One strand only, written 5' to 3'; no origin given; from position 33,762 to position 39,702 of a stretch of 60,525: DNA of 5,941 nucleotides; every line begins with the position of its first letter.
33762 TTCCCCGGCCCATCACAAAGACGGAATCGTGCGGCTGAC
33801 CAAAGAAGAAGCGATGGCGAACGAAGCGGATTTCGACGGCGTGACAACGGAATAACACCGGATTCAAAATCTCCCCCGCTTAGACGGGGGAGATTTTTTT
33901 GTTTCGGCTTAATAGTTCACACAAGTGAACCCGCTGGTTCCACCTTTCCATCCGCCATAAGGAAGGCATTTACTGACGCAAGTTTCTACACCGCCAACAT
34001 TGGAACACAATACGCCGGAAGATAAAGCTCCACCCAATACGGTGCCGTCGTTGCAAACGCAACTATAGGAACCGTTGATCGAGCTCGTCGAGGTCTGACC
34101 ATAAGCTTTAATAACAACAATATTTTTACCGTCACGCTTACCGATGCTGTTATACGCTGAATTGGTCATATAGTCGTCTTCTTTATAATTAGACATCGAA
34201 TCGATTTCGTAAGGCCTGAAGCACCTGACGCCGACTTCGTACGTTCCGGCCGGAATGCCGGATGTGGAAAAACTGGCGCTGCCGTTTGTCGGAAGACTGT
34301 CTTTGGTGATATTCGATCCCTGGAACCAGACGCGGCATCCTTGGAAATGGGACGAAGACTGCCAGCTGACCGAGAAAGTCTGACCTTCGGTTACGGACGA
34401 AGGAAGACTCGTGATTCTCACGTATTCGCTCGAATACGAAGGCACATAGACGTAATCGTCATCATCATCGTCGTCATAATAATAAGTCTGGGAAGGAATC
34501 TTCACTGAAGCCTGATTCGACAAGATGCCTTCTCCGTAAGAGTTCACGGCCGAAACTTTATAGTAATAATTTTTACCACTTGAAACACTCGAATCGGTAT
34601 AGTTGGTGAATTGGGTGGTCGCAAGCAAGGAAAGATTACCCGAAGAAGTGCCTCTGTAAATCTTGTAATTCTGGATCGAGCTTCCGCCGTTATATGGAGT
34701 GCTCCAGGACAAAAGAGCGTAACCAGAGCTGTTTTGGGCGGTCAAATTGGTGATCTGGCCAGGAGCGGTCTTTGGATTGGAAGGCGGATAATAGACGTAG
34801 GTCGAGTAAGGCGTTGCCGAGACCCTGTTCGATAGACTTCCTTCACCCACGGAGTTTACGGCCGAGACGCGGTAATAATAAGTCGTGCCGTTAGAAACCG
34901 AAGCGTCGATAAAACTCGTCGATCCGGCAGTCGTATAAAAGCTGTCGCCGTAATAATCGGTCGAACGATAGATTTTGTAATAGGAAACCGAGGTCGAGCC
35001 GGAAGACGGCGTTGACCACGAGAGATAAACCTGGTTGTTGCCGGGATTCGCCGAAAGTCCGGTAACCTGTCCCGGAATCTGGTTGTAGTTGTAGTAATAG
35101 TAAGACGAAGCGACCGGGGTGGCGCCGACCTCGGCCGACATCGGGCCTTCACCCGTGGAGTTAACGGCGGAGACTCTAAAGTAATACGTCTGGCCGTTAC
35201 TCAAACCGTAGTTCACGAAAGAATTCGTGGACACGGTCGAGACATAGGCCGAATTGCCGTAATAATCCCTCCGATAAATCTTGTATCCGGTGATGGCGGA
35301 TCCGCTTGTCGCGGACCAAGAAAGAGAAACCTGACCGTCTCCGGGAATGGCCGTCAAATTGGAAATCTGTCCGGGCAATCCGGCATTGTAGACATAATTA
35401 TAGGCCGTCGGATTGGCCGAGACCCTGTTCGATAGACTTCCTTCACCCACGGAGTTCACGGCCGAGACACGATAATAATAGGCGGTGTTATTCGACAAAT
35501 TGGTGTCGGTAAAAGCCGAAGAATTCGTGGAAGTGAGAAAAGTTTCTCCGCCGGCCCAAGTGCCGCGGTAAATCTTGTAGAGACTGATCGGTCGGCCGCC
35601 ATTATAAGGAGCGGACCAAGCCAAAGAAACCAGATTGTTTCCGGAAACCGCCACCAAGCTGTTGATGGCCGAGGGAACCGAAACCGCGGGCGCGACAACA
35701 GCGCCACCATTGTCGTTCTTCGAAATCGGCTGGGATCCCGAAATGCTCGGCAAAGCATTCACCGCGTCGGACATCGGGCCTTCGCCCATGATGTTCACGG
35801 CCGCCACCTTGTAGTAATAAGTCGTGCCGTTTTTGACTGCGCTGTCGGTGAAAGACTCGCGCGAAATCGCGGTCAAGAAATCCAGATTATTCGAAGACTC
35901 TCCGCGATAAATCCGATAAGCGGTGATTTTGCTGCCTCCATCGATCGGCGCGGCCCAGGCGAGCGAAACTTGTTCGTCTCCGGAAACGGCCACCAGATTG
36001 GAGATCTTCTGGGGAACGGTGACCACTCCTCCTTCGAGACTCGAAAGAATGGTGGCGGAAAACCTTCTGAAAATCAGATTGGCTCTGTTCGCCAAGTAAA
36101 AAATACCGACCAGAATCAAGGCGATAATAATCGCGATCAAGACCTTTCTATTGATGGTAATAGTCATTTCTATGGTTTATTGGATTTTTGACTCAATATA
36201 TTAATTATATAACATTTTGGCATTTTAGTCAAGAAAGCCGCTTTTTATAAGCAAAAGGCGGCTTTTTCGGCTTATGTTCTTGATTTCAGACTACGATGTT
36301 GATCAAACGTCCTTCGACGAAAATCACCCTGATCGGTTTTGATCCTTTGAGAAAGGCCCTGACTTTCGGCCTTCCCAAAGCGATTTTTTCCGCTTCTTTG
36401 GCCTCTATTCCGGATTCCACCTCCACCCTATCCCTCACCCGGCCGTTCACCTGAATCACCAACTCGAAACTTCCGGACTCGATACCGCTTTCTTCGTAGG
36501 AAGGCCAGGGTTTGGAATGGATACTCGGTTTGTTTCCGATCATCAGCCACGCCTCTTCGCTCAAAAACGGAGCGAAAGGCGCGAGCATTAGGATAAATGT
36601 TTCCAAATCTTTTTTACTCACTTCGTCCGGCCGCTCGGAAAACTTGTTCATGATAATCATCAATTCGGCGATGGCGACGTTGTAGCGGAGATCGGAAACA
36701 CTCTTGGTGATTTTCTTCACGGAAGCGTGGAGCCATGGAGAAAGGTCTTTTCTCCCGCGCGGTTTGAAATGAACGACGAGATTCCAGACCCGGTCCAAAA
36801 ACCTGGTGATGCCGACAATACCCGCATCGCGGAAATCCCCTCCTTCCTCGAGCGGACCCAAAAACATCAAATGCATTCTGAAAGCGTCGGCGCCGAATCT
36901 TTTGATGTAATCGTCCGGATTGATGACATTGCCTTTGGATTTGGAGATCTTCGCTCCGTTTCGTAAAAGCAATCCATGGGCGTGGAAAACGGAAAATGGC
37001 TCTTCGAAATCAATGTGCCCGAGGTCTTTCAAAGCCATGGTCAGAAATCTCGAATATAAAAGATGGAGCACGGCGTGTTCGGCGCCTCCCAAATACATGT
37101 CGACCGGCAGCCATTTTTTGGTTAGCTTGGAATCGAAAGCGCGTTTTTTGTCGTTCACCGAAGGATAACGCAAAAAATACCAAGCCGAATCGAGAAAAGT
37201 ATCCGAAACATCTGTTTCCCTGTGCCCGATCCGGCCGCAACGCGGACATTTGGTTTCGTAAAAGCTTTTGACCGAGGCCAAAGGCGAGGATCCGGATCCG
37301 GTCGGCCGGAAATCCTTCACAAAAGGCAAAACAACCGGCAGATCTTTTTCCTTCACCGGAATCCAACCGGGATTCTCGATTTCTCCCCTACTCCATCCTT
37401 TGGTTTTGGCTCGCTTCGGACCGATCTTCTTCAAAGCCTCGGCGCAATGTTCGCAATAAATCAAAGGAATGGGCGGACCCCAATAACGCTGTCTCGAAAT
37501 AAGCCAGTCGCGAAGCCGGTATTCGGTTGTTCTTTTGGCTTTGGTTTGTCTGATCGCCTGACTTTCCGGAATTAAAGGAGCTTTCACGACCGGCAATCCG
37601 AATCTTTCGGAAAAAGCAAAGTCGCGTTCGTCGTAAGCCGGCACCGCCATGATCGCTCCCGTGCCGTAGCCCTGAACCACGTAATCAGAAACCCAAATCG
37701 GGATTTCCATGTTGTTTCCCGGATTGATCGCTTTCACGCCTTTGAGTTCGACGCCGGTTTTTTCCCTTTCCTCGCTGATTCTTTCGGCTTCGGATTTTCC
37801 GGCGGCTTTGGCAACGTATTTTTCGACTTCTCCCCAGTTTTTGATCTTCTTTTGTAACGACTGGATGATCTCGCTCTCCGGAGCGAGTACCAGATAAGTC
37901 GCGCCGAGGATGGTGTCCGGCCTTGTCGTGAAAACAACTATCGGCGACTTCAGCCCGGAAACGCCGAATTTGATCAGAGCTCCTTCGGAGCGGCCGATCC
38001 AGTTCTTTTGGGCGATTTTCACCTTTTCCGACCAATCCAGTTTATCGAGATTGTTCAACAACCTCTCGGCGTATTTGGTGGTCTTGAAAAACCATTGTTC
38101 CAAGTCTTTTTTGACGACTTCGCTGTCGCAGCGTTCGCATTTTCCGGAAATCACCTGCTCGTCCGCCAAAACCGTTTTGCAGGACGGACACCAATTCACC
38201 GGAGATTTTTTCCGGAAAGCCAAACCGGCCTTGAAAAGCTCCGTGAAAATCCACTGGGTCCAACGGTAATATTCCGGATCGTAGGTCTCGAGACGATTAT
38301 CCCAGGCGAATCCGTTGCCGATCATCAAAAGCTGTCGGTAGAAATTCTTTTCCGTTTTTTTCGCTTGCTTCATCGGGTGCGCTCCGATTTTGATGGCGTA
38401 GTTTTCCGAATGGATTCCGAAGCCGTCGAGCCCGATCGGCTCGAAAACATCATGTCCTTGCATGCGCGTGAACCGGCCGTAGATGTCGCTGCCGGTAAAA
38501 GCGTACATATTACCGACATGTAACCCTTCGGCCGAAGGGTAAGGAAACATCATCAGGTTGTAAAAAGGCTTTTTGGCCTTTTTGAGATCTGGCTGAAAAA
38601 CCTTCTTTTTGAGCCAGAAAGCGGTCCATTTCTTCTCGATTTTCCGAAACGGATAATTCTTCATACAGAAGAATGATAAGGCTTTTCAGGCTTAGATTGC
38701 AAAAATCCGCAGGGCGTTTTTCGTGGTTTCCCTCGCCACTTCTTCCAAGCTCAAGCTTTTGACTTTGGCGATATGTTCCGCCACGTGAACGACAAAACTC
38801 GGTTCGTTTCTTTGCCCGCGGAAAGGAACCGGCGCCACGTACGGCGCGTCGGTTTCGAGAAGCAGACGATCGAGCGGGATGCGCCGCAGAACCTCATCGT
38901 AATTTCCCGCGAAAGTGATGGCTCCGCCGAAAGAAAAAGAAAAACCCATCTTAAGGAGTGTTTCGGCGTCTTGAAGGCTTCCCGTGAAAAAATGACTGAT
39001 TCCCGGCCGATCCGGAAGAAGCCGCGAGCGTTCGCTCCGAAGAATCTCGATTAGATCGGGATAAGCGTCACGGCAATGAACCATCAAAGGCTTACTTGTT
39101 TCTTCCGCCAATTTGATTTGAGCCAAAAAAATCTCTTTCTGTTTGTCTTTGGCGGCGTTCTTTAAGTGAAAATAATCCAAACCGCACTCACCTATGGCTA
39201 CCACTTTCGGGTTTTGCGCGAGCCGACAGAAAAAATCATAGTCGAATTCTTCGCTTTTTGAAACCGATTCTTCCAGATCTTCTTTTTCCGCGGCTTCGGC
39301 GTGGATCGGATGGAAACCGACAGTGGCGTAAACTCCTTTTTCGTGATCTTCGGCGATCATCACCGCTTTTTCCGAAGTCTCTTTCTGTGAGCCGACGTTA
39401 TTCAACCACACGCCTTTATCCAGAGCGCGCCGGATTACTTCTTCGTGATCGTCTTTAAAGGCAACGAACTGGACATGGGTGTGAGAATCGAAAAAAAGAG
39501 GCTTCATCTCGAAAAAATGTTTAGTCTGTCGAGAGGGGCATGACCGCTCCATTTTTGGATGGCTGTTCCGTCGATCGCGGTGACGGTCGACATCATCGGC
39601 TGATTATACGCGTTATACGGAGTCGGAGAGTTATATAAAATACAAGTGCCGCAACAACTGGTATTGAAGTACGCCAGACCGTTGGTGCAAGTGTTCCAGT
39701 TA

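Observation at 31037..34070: A roughly 50-aa six-Cys C-terminal module shared by three otherwise different surface proteins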

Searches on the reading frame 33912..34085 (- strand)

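Call 5: search_protein_families(library=ncbifam, proteins=[window:33912-34067:-], max_evalue=10)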
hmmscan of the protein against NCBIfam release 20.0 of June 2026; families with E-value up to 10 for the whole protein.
seq(52 aa): 0 families

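Call 33: search_protein_families(library=pfam, proteins=[window:33912-34085:-], max_evalue=10)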
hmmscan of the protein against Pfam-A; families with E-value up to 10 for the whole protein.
seq(58 aa): 3 families
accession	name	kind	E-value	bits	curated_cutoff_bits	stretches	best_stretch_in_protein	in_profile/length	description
PF12947.13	EGF_3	-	0.036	14.7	28.5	1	2-19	16-33/36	EGF domain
PF07645.21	EGF_CA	-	0.23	12.2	27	1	4-14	23-33/43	Calcium-binding EGF domain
PF12661.13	hEGF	-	0.49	11.4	29.3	1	4-14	11-21/22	Human growth factor-like EGF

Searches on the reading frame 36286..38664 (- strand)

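Call 14: search_protein_families(library=pfam, proteins=[window:36286-38664:-], max_evalue=0.001)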
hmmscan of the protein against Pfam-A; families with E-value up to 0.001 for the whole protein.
window:36286-38664:- (792 aa): 4 families
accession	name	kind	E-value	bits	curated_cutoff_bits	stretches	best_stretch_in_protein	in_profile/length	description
PF13603.12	tRNA-synt_1_2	-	2.3e-48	164.6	25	1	220-362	1-139/185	Leucyl-tRNA synthetase, editing domain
PF00133.28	tRNA-synt_1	-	1.6e-40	139.6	22.7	3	13-217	2-218/414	tRNA synthetases class I (I, L, M and V)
PF09334.17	tRNA-synt_1g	-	1.9e-29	103.1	20.1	2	40-184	7-147/391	tRNA synthetases class I (M)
PF08264.19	Anticodon_1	-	3.8e-20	72.7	25.1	1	645-756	8-145/148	Anticodon-binding domain of tRNA ligase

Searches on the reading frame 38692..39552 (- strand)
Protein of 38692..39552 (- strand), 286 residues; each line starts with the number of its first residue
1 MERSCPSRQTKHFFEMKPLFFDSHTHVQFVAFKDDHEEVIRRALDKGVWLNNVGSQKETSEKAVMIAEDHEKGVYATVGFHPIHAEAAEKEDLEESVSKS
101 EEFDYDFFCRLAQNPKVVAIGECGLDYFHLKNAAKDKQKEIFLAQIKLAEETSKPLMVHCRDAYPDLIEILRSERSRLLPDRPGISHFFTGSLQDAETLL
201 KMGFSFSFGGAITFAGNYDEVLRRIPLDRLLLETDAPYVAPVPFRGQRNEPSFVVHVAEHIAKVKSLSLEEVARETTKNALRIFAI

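Call 14: search_protein_families(library=pfam, proteins=[window:38692-39552:-], max_evalue=0.001)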
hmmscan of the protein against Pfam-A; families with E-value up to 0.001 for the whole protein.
window:38692-39552:- (286 aa): 1 family
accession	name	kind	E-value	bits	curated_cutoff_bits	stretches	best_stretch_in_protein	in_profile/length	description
PF01026.27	TatD_DNase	-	1.2e-78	264.4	27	1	21-284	1-252/253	TatD related DNase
